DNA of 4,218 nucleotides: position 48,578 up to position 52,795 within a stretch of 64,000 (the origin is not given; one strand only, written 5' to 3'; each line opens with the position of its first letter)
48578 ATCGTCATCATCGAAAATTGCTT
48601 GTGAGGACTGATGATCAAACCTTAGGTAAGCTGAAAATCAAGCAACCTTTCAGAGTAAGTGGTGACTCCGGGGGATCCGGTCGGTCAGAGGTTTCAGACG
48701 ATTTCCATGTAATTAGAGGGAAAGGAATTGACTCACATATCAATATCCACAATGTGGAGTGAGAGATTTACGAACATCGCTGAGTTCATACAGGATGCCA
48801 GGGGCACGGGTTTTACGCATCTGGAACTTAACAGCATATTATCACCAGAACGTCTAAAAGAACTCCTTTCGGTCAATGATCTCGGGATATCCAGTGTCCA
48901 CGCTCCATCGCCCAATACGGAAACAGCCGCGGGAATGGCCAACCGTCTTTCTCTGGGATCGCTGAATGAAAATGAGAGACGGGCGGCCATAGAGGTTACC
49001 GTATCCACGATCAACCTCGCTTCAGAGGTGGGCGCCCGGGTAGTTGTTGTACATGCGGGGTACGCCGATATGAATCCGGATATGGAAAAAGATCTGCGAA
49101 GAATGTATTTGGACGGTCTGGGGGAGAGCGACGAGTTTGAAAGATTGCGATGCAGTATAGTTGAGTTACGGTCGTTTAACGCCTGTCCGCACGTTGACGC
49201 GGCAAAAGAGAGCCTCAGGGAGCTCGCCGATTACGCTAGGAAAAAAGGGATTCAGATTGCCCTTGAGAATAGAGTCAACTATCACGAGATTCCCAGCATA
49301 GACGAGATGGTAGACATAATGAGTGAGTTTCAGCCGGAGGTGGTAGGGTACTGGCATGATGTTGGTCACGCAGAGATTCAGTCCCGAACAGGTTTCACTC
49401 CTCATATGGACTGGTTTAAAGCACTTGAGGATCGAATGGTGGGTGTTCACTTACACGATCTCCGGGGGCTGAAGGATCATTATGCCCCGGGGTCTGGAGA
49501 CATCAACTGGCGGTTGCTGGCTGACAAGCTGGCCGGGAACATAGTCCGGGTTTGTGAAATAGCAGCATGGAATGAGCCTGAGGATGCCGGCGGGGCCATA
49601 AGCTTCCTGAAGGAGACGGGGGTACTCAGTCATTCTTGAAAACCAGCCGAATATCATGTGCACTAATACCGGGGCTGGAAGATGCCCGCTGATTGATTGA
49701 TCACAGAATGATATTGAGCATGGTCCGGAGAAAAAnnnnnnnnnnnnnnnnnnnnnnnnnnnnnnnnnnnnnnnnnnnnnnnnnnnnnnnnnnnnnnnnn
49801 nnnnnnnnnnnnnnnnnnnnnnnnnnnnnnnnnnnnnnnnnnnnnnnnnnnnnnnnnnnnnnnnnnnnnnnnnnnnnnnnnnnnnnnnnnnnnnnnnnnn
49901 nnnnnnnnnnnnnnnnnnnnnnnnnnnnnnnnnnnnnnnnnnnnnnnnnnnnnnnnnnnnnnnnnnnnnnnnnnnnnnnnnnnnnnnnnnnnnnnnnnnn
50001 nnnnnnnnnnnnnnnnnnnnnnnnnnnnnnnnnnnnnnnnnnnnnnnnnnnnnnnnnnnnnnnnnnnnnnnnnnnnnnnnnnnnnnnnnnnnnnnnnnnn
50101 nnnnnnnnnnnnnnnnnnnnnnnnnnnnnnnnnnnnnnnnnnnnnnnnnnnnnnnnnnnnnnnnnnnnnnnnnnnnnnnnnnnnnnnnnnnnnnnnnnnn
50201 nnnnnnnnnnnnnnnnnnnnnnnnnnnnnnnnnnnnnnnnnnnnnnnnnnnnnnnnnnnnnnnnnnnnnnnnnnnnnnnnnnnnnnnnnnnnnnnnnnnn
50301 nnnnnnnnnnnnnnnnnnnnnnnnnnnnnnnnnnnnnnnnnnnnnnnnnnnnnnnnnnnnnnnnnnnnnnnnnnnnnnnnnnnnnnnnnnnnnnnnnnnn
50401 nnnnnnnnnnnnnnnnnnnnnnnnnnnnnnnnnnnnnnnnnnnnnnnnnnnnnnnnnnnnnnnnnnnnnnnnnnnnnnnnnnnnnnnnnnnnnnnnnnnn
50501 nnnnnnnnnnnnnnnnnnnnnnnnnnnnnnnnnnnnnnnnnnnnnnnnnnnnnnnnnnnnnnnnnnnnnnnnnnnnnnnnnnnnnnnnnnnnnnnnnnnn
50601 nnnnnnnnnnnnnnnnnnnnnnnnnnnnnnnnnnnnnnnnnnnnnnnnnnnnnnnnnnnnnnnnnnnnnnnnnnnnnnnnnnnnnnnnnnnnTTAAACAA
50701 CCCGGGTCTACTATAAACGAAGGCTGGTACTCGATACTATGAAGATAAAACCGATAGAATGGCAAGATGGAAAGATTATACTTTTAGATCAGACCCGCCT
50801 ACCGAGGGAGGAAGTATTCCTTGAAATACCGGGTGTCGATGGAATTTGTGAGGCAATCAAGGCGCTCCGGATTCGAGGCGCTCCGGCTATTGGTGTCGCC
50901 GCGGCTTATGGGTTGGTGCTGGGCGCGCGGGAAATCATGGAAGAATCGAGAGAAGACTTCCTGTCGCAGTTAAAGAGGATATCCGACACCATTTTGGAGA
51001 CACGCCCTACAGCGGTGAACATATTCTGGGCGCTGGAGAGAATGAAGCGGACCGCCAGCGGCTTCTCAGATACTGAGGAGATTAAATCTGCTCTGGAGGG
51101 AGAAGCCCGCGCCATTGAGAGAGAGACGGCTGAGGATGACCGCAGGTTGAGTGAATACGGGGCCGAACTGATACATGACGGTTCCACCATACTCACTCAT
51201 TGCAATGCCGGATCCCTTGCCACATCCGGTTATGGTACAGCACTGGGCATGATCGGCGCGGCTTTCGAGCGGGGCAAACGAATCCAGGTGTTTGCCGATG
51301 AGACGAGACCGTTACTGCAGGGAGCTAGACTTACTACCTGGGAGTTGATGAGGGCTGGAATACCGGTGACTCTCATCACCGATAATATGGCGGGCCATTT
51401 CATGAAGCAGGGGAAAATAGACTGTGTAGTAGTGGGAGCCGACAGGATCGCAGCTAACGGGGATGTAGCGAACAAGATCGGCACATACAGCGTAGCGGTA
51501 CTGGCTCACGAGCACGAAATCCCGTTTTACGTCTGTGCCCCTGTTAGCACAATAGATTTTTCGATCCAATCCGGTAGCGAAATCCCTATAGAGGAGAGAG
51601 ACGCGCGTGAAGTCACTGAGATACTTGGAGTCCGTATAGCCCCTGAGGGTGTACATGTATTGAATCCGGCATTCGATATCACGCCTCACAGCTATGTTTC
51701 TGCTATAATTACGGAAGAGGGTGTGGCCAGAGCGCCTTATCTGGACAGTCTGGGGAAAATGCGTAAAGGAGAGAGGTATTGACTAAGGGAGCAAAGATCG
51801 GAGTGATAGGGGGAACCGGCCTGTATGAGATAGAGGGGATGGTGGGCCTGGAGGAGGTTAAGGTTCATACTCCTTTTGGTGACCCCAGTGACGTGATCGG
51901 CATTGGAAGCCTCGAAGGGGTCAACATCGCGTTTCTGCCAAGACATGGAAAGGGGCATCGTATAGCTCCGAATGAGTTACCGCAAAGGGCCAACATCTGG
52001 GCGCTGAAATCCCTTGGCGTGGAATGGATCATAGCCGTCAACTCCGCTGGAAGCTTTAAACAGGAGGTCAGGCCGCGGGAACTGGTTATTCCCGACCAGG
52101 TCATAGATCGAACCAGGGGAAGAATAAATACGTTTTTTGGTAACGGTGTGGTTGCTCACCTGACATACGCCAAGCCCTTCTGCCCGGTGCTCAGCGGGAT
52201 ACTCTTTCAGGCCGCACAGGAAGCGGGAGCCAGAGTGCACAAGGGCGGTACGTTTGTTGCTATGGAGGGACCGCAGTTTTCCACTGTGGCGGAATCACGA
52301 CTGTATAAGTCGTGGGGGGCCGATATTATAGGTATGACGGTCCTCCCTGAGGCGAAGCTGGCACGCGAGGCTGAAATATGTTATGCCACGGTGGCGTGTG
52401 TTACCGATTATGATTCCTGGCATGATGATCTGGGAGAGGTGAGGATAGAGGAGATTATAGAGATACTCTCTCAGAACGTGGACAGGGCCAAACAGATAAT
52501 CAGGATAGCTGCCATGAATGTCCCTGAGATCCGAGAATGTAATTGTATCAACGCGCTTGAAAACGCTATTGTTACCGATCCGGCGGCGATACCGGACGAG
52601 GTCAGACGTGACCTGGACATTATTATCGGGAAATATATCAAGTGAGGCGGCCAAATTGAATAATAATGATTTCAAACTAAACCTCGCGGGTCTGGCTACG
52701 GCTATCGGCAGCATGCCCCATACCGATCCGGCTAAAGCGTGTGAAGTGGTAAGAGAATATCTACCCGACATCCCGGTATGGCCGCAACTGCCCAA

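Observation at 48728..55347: Non-canonical methylthioadenosine/5'-deoxynucleoside salvage-like cluster that lacks the usual downstream enzymes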

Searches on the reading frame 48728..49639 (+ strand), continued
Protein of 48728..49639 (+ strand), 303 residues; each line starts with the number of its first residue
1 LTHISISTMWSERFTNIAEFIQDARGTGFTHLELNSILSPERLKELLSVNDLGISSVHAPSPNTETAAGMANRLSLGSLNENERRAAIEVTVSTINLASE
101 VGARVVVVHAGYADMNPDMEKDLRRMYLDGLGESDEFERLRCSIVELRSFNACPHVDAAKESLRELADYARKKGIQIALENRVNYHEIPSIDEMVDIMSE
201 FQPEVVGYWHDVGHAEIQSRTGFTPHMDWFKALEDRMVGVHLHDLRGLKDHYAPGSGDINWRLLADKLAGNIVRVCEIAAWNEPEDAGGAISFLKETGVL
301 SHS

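Call 54: search_protein_families(library=ncbifam, proteins=[L004:10965-11576:+, L004:8816-9940:+, L004:10001-10951:+, L082:9992-10903:+], max_evalue=0.001)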
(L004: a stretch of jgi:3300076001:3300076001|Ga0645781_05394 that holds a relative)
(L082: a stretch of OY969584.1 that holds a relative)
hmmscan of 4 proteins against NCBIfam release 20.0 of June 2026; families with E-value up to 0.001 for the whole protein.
L004:10965-11576:+ (203 aa): 11 families
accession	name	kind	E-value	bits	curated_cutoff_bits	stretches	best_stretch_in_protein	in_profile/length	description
NF045883.1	PIPSynth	equivalog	9.5e-45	152.7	170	1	8-198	4-196/197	phosphatidylinositol phosphate synthase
NF040950.1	archin_ph_syn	equivalog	2.8e-44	151.3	180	1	6-196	4-189/191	archaetidylinositol phosphate synthase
NF052561.1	PIPSynBT1523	equivalog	1.6e-36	126.2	350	1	6-178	4-179/232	hypothetical protein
NF041135.1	IPPtranDIPPsyn_Thcocales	equivalog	2.4e-12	46.6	580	1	20-192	244-414/419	bifunctional L-myo-inositol-1-phosphate cytidylyltransferase/CDP-L-myo-inositol myo-inositolphosphotransferase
NF038087.1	arch_ser_synth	exception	4.4e-09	36.3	240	1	29-187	7-161/216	archaetidylserine synthase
NF053678.1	ClpnSynClsA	equivalog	4.1e-07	30.3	240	1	29-107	6-85/180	cardiolipin synthase ClsA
NF038086.1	anchor_synt_A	exception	1.4e-06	28.2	200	1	30-135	11-111/222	protein sorting system archaetidylserine synthase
TIGR00560.1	pgsA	equivalog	2.5e-06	28.1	109.1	1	28-108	3-89/183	CDP-diacylglycerol--glycerol-3-phosphate 3-phosphatidyltransferase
TIGR04217.1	archae_ser_T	exception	2.6e-06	27.4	200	1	28-188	9-160/221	archaetidylserine synthase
TIGR00473.1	pssA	equivalog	1.7e-05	25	107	1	38-174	6-134/153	CDP-diacylglycerol--serine O-phosphatidyltransferase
NF008090.0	PRK10832.1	equivalog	2e-05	24.8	304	1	34-109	11-89/182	CDP-diacylglycerol--glycerol-3-phosphate 3-phosphatidyltransferase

L004:8816-9940:+ (374 aa): 1 family
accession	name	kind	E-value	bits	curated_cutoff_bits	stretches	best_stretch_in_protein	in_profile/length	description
TIGR03450.1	mycothiol_INO1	equivalog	3.1e-157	523.3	638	1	4-353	1-355/355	inositol-3-phosphate synthase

L004:10001-10951:+ (316 aa): 2 families
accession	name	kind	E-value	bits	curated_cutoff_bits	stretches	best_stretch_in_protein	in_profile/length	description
NF041099.2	keto_glucon_epim_IolO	equivalog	4.2e-05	23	300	0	176-283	132-233/269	5-keto-L-gluconate epimerase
NF041277.1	coba_remo_CbiR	equivalog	9.5e-05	22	105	0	89-273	70-210/249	cobamide remodeling phosphodiesterase CbiR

L082:9992-10903:+ (303 aa): 0 families

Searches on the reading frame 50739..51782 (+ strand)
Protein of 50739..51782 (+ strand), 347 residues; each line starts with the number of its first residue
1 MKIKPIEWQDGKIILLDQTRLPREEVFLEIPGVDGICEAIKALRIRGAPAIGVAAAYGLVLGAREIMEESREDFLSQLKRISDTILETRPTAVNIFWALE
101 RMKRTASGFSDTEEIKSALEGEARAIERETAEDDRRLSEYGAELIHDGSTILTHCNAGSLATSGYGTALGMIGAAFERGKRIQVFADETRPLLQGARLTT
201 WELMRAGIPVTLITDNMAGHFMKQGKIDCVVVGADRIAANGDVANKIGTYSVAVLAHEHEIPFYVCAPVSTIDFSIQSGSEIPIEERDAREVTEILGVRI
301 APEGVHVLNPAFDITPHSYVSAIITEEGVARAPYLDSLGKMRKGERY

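Call 3: search_protein_families(library=pfam, proteins=[window:50739-51782:+], max_evalue=0.01)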
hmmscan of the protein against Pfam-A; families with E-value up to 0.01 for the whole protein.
window:50739-51782:+ (347 aa): 1 family
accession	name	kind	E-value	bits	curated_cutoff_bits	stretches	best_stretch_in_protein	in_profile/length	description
PF01008.23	IF-2B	-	7.2e-97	324.4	22.4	1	45-330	2-278/280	Initiation factor 2 subunit family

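Call 4: search_protein_families(library=ncbifam, proteins=[window:50739-51782:+], max_evalue=0.01)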
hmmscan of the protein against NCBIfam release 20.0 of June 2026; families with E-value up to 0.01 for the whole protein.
window:50739-51782:+ (347 aa): 8 families
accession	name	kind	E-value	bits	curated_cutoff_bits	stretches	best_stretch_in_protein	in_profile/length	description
NF004326.0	PRK05720.1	subfamily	1.4e-143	478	271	1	2-341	9-351/358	s-methyl-5-thioribose-1-phosphate isomerase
TIGR00512.1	salvage_mtnA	equivalog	8.9e-135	449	279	1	5-331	2-334/335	S-methyl-5-thioribose-1-phosphate isomerase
TIGR00524.1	eIF-2B_rel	subfamily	6.2e-124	413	185.85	1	34-330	5-301/303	S-methyl-5-thioribose-1-phosphate isomerase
NF004700.0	PRK06036.1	equivalog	9.8e-120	399.6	528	1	5-335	3-333/339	S-methyl-5-thioribose-1-phosphate isomerase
NF004436.0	PRK05772.1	equivalog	1.1e-105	353.9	521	1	2-341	15-360/363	S-methyl-5-thioribose-1-phosphate isomerase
TIGR00511.1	ribulose_e2b2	equivalog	1.2e-68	231.6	314.1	1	35-329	4-285/301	ribose 1,5-bisphosphate isomerase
NF006210.0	PRK08335.1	equivalog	4.4e-32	111.4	339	1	33-330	6-269/275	translation initiation factor IF-2B subunit alpha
NF004994.0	PRK06372.1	equivalog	2.7e-14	53.2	249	1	183-331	111-247/253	translation initiation factor IF-2B subunit delta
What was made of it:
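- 50739..51782 (+): mtnA, S-methyl-5-thioribose-1-phosphate isomerase. TIGR00512 449 bits, above cutoff (call 4)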

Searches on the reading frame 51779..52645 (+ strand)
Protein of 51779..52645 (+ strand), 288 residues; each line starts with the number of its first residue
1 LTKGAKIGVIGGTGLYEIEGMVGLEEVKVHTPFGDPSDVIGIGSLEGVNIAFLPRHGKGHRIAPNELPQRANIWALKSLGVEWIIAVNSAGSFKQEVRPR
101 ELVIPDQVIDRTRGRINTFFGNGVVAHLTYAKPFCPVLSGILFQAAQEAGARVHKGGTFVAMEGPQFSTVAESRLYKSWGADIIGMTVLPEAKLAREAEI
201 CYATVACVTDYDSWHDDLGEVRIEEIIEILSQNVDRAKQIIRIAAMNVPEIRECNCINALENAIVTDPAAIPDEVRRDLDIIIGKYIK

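Call 3: search_protein_families(library=pfam, proteins=[window:51779-52645:+], max_evalue=0.01)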
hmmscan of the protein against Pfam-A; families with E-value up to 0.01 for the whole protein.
window:51779-52645:+ (288 aa): 1 family
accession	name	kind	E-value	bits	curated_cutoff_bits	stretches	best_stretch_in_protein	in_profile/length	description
PF01048.26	PNP_UDP_1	-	1.7e-45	155.6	25.1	1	6-242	1-229/233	Phosphorylase superfamily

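Call 4: search_protein_families(library=ncbifam, proteins=[window:51779-52645:+], max_evalue=0.01)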
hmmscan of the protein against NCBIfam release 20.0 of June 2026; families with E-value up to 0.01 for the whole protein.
window:51779-52645:+ (288 aa): 11 families
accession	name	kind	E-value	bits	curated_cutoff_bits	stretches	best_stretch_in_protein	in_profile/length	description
NF005657.0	PRK07432.1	equivalog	6.3e-110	366.9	453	1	5-287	4-290/291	S-methyl-5'-thioadenosine phosphorylase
NF006492.0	PRK08931.1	equivalog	1.3e-106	356.2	437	1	5-286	4-288/291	S-methyl-5'-thioadenosine phosphorylase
NF006334.0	PRK08564.1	equivalog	5.8e-96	320.7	382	1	3-265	6-267/267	S-methyl-5'-thioadenosine phosphorylase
TIGR01694.1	MTAP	equivalog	8e-93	310.2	274.85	1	6-242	1-235/240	S-methyl-5'-thioadenosine phosphorylase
NF005876.0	PRK07823.1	equivalog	4e-81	272.1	306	1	3-262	4-259/267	S-methyl-5'-thioadenosine phosphorylase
NF006599.0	PRK09136.1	equivalog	1.8e-66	223.8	223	1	7-243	4-242/247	S-methyl-5'-thioinosine phosphorylase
NF006054.0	PRK08202.1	equivalog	4.8e-23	82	218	1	71-242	97-268/274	purine-nucleoside phosphorylase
TIGR01697.1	PNPH-PUNA-XAPA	subfamily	9.2e-21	74.3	197.1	1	70-241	72-242/247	inosine/guanosine/xanthosine phosphorylase family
TIGR01700.1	PNPH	equivalog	3.3e-17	62.8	293.35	1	73-242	75-245/249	purine nucleoside phosphorylase I, inosine and guanosine-specific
TIGR01698.1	PUNP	equivalog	4.4e-15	55.8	302.6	1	71-211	73-211/245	purine-nucleoside phosphorylase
TIGR01699.1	XAPA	equivalog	1.3e-13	51.1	370.9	1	40-212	43-215/248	xanthosine phosphorylase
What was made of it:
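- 51779..52645 (+): mtnP, 5'-methylthioadenosine phosphorylase; 4-nt overlap with mtnA. TIGR01694 310 bits, above cutoff (call 4)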
